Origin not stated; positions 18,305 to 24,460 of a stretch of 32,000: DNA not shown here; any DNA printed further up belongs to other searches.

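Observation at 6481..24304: Tandem array of three ~1900-2000-aa paralogous T9SS cargo genes of unknown function, occupying 56% of the window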

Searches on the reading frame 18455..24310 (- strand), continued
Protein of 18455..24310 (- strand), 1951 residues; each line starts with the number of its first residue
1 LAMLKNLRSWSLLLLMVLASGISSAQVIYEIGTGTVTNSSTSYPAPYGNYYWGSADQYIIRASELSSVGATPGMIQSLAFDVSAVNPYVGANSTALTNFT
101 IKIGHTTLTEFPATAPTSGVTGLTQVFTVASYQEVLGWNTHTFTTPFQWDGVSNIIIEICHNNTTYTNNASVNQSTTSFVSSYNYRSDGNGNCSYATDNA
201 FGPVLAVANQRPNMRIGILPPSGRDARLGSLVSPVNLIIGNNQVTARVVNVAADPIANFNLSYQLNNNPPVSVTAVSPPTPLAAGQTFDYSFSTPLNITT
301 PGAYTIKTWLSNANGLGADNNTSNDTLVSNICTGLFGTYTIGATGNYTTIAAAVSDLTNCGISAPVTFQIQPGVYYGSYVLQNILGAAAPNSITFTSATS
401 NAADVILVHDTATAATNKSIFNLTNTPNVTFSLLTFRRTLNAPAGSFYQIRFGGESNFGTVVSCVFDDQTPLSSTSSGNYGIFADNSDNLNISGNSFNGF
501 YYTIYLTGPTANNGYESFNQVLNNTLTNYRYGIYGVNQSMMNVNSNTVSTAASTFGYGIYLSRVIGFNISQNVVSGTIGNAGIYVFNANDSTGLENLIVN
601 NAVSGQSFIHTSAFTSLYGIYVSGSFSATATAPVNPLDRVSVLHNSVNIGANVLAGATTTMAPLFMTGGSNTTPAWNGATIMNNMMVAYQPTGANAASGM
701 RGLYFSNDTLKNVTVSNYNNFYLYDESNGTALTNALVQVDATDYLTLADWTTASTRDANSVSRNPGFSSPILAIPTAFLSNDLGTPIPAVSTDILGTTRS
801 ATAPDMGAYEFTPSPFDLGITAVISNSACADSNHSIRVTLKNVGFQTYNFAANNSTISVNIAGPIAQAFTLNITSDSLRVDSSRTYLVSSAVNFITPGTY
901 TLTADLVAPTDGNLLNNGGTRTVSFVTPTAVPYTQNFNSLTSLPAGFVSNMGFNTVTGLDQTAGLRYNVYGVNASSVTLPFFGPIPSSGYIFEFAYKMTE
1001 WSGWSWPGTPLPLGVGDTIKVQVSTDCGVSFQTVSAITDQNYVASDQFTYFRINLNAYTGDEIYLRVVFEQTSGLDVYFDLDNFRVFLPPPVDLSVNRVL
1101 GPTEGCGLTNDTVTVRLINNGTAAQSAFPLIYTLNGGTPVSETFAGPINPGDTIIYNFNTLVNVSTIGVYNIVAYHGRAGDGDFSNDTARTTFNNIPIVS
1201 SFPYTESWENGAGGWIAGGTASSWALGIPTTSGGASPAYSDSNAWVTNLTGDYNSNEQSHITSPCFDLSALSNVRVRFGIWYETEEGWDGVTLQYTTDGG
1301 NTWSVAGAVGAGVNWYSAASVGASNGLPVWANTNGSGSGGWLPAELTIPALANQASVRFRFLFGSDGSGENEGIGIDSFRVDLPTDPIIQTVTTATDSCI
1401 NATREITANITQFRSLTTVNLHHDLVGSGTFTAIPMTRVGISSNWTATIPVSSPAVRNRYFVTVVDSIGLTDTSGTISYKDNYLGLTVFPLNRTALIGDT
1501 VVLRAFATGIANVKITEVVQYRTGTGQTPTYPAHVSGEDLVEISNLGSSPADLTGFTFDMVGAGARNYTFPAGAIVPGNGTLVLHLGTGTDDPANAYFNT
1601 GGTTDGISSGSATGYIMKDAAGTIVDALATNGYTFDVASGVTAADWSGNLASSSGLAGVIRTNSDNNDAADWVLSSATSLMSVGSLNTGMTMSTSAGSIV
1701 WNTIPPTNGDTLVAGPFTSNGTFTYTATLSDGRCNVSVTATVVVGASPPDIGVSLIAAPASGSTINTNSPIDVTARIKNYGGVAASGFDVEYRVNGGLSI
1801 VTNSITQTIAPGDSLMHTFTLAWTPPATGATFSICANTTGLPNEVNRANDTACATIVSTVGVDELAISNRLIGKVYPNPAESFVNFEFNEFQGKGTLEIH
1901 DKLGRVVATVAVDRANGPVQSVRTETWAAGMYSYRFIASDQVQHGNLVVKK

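Call 16: find_homologous_proteins(query=window:18455-24304:-, max_evalue=1e-10)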
Query window:18455-24304:- (1949 aa): 320 proteins with E <= 1e-10 among 8000 candidates; the best 120 are listed.
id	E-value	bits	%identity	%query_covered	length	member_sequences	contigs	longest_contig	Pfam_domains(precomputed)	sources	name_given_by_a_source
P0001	0.0e+0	4307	100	100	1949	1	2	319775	PF00932.26,PF20773.6,PF18962.8,PF07705.18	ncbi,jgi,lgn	-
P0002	0.0e+0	2923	67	100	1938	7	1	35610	PF00932.26,PF20773.6,PF18962.8,PF07705.18,PF05048.20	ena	-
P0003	0.0e+0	2528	59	100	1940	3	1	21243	PF00932.26,PF18962.8,PF07705.18,PF05048.20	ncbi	-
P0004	0.0e+0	2526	59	100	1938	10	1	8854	PF00932.26,PF20773.6,PF18962.8,PF07705.18,PF05048.20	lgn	-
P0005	0.0e+0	2464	59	100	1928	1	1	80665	PF00932.26,PF20773.6,PF18962.8,PF07705.18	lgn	-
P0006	0.0e+0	2309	60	89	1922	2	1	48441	PF00932.26,PF18962.8,PF07705.18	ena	-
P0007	0.0e+0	1694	47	89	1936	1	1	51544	PF00932.26,PF20773.6,PF18962.8,PF07705.18,PF21471.4,PF05048.20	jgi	jgi:hypothetical protein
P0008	0.0e+0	1669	55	32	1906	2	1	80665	PF20773.6,PF18962.8,PF07705.18,PF05048.20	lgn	-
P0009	0.0e+0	1643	43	100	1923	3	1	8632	PF18962.8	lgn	-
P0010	0.0e+0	1641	47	76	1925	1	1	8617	PF18962.8,PF05048.20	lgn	-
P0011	0.0e+0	1631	47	76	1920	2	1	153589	PF18962.8,PF07705.18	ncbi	-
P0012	0.0e+0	1629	47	76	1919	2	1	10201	PF18962.8,PF07705.18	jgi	jgi:parallel beta-helix repeat protein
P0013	0.0e+0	1627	47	77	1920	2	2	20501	PF18962.8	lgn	-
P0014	0.0e+0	1616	46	76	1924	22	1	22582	PF18962.8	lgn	-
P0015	0.0e+0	1537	42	100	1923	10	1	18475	PF18962.8,PF07705.18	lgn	-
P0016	0.0e+0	1460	46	65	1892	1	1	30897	PF20009.5,PF18962.8,PF07705.18,PF05048.20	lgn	-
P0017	0.0e+0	1404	45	65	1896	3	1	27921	PF20009.5,PF18962.8,PF07705.18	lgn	-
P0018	0.0e+0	1364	45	65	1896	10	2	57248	PF20009.5,PF18962.8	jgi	jgi:hypothetical protein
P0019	0.0e+0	1360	41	89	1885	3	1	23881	PF20009.5,PF18962.8,PF07705.18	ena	-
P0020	0.0e+0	1289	46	67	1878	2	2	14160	PF20009.5,PF18962.8,PF07705.18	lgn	-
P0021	0.0e+0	1179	40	73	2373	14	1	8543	PF00404.25,PF20773.6,PF18962.8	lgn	-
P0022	0.0e+0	1140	40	73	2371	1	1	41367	PF13229.13,PF00404.25,PF18962.8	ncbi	-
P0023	0.0e+0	1131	40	73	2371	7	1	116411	PF13229.13,PF20773.6,PF18962.8,PF17210.10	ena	-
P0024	0.0e+0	1125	55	28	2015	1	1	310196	PF00932.26,PF18962.8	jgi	jgi:hypothetical protein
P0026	1.1e-289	983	38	89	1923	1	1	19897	PF00932.26,PF00629.31,PF18962.8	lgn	-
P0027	1.5e-286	973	37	45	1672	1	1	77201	PF00932.26,PF20773.6,PF18962.8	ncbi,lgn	-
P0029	5.5e-242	825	36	47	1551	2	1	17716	PF00932.26,PF18962.8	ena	-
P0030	2.2e-240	819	47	42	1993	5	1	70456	PF18962.8,PF07705.18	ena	-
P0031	1.5e-227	777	46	41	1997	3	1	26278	PF18962.8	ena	-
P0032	2.1e-224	766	32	42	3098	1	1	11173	PF13229.13,PF20773.6,PF18962.8,PF07705.18,PF19081.7,PF05048.20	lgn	-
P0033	4.0e-222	759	43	16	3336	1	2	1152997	PF13229.13,PF20773.6,PF20009.5,PF18962.8,PF07705.18,PF19081.7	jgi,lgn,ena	-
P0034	7.9e-218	745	45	42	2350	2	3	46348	PF00404.25,PF18962.8,PF05048.20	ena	-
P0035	8.2e-215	735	42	17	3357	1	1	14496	PF20773.6,PF20009.5,PF18962.8,PF07705.18,PF21471.4,PF19081.7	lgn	-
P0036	3.5e-214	733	32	42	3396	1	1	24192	PF00932.26,PF20009.5,PF18962.8,PF07705.18,PF19081.7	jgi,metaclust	metaclust:\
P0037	4.0e-203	696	45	31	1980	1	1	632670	PF20009.5,PF18962.8,PF05048.20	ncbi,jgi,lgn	-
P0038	8.8e-196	672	42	31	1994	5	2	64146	PF18962.8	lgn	-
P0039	3.2e-195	670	32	59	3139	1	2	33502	PF13229.13,PF20773.6,PF20009.5,PF18962.8,PF07705.18,PF21471.4,PF19081.7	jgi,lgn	-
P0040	4.0e-195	669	40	31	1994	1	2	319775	PF13229.13,PF18962.8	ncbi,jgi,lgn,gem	-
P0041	3.2e-193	663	40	34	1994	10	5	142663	PF18962.8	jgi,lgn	jgi:hypothetical protein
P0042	4.3e-193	663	42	42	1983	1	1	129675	PF18962.8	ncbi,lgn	ncbi:MAG: hypothetical protein ACK417_08735 [Bacteroidia bacterium]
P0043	8.0e-193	662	28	71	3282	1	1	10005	PF13229.13,PF20773.6,PF20009.5,PF18962.8,PF07705.18,PF21471.4,PF19081.7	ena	-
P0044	1.2e-192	661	41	32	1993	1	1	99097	PF18962.8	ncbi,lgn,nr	ncbi:MAG: T9SS type A sorting domain-containing protein [Sphingobacteriaceae bacterium]|nr:T9SS type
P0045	4.6e-191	656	40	31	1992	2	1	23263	PF18962.8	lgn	-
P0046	7.0e-191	655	39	35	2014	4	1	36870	PF18962.8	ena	-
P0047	2.6e-189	650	35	30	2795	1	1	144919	PF00932.26,PF18962.8,PF07705.18,PF22184.3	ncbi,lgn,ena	-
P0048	4.3e-187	643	40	31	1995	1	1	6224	PF18962.8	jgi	jgi:hypothetical protein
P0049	3.1e-185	637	29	60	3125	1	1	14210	PF13229.13,PF20773.6,PF20009.5,PF18962.8,PF07705.18,PF21471.4,PF19081.7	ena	-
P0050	4.4e-182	626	39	31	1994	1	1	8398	PF18962.8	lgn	-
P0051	4.4e-181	623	32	43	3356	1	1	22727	PF20009.5,PF18962.8,PF07705.18,PF19081.7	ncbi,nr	ncbi:MAG: T9SS type A sorting domain-containing protein [Saprospiraceae bacterium]|nr:T9SS type A so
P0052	6.3e-179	616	33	41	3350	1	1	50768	PF20009.5,PF18962.8,PF07705.18,PF21471.4,PF19081.7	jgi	jgi:hypothetical protein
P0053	2.7e-175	604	32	42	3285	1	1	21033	PF20009.5,PF18962.8,PF07705.18,PF21471.4,PF19081.7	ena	-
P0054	2.8e-173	597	32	44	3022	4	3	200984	PF20009.5,PF18962.8,PF07705.18,PF21471.4,PF19081.7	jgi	-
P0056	8.5e-170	585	36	21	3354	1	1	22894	PF13229.13,PF00932.26,PF20009.5,PF18962.8,PF07705.18,PF19081.7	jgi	jgi:hypothetical protein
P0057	3.0e-169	584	38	16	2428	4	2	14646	PF00553.26,PF21275.3,PF20773.6,PF20009.5,PF18962.8,PF07705.18,PF21471.4,PF19081.7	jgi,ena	-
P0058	3.8e-168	580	31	47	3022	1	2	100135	PF20009.5,PF18962.8,PF07705.18,PF21471.4,PF19081.7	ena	-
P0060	9.2e-165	569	29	44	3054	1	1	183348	PF20009.5,PF18962.8,PF19081.7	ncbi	-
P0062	1.8e-159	551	31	42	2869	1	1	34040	PF20009.5,PF18962.8,PF07705.18,PF21471.4,PF19081.7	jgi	jgi:hypothetical protein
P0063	2.8e-159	551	30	45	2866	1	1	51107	PF20009.5,PF18962.8,PF07705.18,PF21471.4,PF19081.7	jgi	jgi:hypothetical protein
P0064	1.8e-157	544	32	42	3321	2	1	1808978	PF13229.13,PF20773.6,PF20009.5,PF18962.8,PF07705.18,PF21471.4,PF19081.7,PF05048.20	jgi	jgi:hypothetical protein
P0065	1.9e-157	544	41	32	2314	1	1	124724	PF13229.13,PF00404.25,PF18962.8,PF13620.13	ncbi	ncbi:MAG: T9SS type A sorting domain-containing protein [Bacteroidia bacterium]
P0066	3.8e-152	527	31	44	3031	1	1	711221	PF20009.5,PF18962.8,PF07705.18,PF21471.4,PF19081.7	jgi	jgi:hypothetical protein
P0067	2.4e-150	521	32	44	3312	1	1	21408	PF20009.5,PF18962.8,PF07705.18,PF21471.4,PF19081.7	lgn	-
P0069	1.4e-147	512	36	42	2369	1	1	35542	PF00404.25,PF18962.8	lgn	-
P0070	7.4e-146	506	29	46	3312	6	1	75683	PF20773.6,PF20009.5,PF18962.8,PF07705.18,PF19081.7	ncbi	-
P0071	1.0e-143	499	35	17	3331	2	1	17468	PF13229.13,PF20009.5,PF18962.8,PF07705.18,PF19081.7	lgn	-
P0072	1.1e-142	495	31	42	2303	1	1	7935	PF00553.26,PF20009.5,PF18962.8,PF07705.18,PF21471.4,PF19081.7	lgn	-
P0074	1.1e-137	479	41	31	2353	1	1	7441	PF00404.25,PF18962.8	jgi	jgi:hypothetical protein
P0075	8.1e-137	476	31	44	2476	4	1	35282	PF13229.13,PF18962.8,PF07705.18,PF19081.7,PF05048.20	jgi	jgi:hypothetical protein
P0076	3.2e-136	474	29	45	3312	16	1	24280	PF20773.6,PF20009.5,PF18962.8,PF07705.18,PF19081.7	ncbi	-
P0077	2.1e-133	465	31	20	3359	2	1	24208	PF00932.26,PF20009.5,PF18962.8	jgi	-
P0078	2.9e-133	464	32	42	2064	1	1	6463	PF00932.26,PF19081.7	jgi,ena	jgi:hypothetical protein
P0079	3.3e-130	454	33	21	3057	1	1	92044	PF00932.26,PF20009.5,PF18962.8,PF07705.18,PF21471.4,PF19081.7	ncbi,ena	-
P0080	7.5e-128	446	30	43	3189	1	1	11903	PF20009.5,PF18962.8,PF07705.18,PF19081.7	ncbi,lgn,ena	-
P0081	2.3e-124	435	28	71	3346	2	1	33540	PF18962.8,PF19081.7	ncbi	-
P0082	3.6e-124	434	27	70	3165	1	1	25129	PF18962.8,PF07705.18,PF19081.7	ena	-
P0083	1.7e-123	432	29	28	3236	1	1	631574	PF18962.8,PF07705.18,PF19081.7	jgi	jgi:hypothetical protein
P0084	5.5e-123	430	26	56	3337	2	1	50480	PF18962.8,PF19081.7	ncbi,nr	ncbi:MAG: T9SS type A sorting domain-containing protein [Bacteroidales bacterium]|nr:T9SS type A sor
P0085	1.1e-122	429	28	44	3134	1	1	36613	PF00932.26,PF20009.5,PF07705.18,PF19081.7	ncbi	ncbi:MAG: GEVED domain-containing protein, partial [Bacteroidota bacterium]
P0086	5.9e-121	423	28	71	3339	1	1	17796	PF13229.13,PF18962.8,PF19081.7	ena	-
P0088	6.2e-120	420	27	70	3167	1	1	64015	PF13229.13,PF18962.8,PF07705.18,PF19081.7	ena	-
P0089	2.9e-119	418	31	43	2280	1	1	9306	PF00932.26,PF18962.8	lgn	-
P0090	6.0e-119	417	30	42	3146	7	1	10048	PF00629.31,PF20009.5,PF18962.8,PF07705.18,PF21471.4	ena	-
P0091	1.8e-118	415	32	43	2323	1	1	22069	PF00932.26,PF18962.8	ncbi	-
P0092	2.5e-118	415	30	41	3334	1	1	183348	PF13229.13,PF00629.31,PF20009.5,PF18962.8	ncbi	-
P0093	5.2e-116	407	37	20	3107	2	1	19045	PF13229.13,PF00629.31,PF20009.5,PF18962.8,PF21471.4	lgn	-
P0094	1.7e-115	405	28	70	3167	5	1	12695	PF18962.8,PF07705.18,PF19081.7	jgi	jgi:hypothetical protein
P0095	6.2e-114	400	27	50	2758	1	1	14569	PF13229.13,PF18962.8,PF07705.18,PF21471.4,PF19081.7,PF05048.20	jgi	jgi:hypothetical protein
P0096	1.6e-113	399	32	46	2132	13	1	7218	PF13229.13,PF18962.8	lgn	-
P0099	1.5e-112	396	32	45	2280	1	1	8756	PF00932.26,PF18962.8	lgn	-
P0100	2.6e-112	395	34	16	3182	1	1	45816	PF13573.13,PF20009.5,PF18962.8,PF07705.18,PF13860.13,PF19081.7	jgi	jgi:hypothetical protein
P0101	3.5e-111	391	26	71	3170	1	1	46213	PF18962.8,PF07705.18,PF19081.7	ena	-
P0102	4.1e-111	391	30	42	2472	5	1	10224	PF19408.6,PF13229.13,PF18962.8,PF07705.18,PF19081.7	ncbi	ncbi:MAG: T9SS type A sorting domain-containing protein [Bacteroidales bacterium]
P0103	6.4e-111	390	30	31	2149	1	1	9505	PF13229.13,PF20773.6,PF18962.8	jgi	jgi:hypothetical protein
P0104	1.8e-110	389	36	16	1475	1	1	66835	PF18962.8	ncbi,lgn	ncbi:MAG: T9SS type A sorting domain-containing protein [Bacteroidia bacterium]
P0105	3.8e-109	384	34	20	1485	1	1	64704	PF20773.6,PF18962.8,PF07705.18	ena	-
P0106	1.9e-108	382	29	39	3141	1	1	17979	PF13229.13,PF00801.27,PF18962.8,PF19081.7,PF05048.20,PF18911.7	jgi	jgi:hypothetical protein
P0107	2.5e-108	382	27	45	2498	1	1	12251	PF13229.13,PF00932.26,PF00629.31,PF18962.8,PF07705.18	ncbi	ncbi:T9SS type A sorting domain-containing protein [candidate division KSB1 bacterium]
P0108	2.8e-108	381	32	41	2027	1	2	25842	PF18962.8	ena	-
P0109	1.2e-107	379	32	43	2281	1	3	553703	PF00932.26,PF18962.8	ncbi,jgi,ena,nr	ncbi:MAG TPA: lamin tail domain-containing protein [Bacteroidales bacterium]|nr:lamin tail domain-co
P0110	9.1e-107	376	31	18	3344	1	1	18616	PF13229.13,PF20009.5,PF18962.8,PF07705.18,PF19081.7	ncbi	-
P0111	6.8e-106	373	26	73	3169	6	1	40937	PF18962.8,PF19081.7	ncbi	-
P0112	1.4e-105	372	40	16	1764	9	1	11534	PF20773.6,PF00629.31,PF18962.8,PF07705.18,PF21471.4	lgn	-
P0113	2.2e-105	372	39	16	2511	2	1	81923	PF13229.13,PF00932.26,PF00629.31,PF18962.8,PF07705.18,PF05048.20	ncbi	-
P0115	1.5e-103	366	27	45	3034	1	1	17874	PF00553.26,PF13229.13,PF20773.6,PF20009.5,PF18962.8,PF07705.18,PF21471.4,PF19081.7,PF05048.20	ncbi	-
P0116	7.4e-103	363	26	60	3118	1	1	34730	PF00629.31,PF20009.5,PF18962.8,PF21471.4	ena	-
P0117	5.2e-102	361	38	15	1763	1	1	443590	PF20773.6,PF00629.31,PF18962.8,PF07705.18,PF21471.4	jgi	-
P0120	3.7e-98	348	26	60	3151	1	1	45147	PF00629.31,PF20009.5,PF18962.8,PF21471.4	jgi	jgi:hypothetical protein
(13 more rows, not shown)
